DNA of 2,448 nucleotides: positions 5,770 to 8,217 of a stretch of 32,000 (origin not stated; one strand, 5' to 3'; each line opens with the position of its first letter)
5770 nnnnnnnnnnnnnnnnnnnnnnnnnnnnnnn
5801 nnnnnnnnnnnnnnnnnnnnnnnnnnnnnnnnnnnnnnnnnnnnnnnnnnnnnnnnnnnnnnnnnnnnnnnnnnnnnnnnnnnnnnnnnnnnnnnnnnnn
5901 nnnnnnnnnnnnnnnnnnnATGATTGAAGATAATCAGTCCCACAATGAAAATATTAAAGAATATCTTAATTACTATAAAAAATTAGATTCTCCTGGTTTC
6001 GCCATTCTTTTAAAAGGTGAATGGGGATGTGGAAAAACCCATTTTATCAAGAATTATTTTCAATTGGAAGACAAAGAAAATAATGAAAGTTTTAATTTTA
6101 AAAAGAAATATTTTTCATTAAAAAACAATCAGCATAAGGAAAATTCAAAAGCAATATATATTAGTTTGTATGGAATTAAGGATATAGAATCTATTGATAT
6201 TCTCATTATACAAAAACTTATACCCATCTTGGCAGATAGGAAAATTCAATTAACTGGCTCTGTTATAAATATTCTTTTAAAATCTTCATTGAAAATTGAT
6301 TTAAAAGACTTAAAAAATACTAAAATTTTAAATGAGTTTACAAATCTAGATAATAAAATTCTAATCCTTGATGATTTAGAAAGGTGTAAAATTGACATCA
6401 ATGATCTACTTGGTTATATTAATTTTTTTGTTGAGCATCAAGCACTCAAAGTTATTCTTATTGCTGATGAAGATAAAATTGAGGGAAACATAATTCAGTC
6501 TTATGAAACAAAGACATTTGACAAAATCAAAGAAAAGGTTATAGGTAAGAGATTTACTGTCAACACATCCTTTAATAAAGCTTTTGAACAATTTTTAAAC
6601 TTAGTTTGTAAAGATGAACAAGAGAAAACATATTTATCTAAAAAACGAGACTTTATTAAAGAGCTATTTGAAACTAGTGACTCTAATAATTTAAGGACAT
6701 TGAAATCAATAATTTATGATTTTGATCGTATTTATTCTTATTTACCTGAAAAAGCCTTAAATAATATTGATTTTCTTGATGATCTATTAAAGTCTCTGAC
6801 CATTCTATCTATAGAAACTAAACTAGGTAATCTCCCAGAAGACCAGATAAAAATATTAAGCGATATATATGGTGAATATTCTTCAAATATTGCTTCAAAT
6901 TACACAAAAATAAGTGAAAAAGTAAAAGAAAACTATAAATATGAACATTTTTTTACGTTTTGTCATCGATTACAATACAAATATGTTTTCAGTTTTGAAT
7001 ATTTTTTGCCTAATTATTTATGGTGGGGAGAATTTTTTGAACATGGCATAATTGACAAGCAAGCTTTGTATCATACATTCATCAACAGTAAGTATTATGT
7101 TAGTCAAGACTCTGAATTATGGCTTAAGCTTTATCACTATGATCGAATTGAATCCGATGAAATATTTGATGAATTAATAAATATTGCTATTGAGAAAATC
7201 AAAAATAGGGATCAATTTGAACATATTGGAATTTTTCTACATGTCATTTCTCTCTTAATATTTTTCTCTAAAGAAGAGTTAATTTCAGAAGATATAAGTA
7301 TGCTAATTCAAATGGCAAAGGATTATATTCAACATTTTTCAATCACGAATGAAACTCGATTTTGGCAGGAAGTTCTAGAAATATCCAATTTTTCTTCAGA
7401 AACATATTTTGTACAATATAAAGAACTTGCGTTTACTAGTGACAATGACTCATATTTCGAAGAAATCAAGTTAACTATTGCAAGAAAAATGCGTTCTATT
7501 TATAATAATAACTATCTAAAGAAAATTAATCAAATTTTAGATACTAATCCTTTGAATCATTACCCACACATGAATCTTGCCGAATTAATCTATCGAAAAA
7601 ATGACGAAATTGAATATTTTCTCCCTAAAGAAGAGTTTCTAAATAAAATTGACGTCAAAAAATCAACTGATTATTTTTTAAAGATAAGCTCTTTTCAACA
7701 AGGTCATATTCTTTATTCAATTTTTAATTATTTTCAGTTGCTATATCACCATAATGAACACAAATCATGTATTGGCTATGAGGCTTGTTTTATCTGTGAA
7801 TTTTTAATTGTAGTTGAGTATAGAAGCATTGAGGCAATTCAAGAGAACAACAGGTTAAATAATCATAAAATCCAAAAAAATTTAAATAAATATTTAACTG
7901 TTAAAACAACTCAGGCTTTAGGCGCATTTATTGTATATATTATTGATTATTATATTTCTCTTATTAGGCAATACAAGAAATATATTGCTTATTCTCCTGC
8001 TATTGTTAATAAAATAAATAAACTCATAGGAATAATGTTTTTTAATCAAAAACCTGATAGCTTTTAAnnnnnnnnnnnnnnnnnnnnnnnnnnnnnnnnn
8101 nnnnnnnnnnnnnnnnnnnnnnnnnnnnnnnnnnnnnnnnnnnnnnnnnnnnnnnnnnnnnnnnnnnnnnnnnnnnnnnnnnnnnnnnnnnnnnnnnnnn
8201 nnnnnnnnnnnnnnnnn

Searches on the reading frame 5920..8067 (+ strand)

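Call 20: search_protein_families(library=pfam, proteins=[window:5920-8067:+])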
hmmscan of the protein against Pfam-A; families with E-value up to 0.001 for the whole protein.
window:5920-8067:+ (715 aa): 2 families
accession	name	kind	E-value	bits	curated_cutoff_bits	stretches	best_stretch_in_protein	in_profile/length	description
PF07693.20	KAP_NTPase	-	5.3e-53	180.6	20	1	13-274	3-292/293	KAP family P-loop domain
PF13401.12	AAA_22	-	5e-05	24.1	27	1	29-184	8-124/130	AAA domain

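Call 44: search_protein_families(library=padloc, proteins=[window:5920-8067:+], max_evalue=0.01)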
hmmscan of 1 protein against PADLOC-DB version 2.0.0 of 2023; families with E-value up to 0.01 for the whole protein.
window:5920-8067:+ (715 aa): 4 families
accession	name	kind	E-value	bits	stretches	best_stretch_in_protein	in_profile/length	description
PDLC05031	PDC-S49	-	3.6e-123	410.6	1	6-660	3-610/624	-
PDLC05029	PDC-S49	-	1.4e-104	349.1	1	7-661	3-610/619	-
PDLC05030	PDC-S49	-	8.1e-69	230.9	1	8-651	2-613/629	-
PDLC02467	BrxB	-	0.009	13.8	0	412-457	99-144/193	BrxB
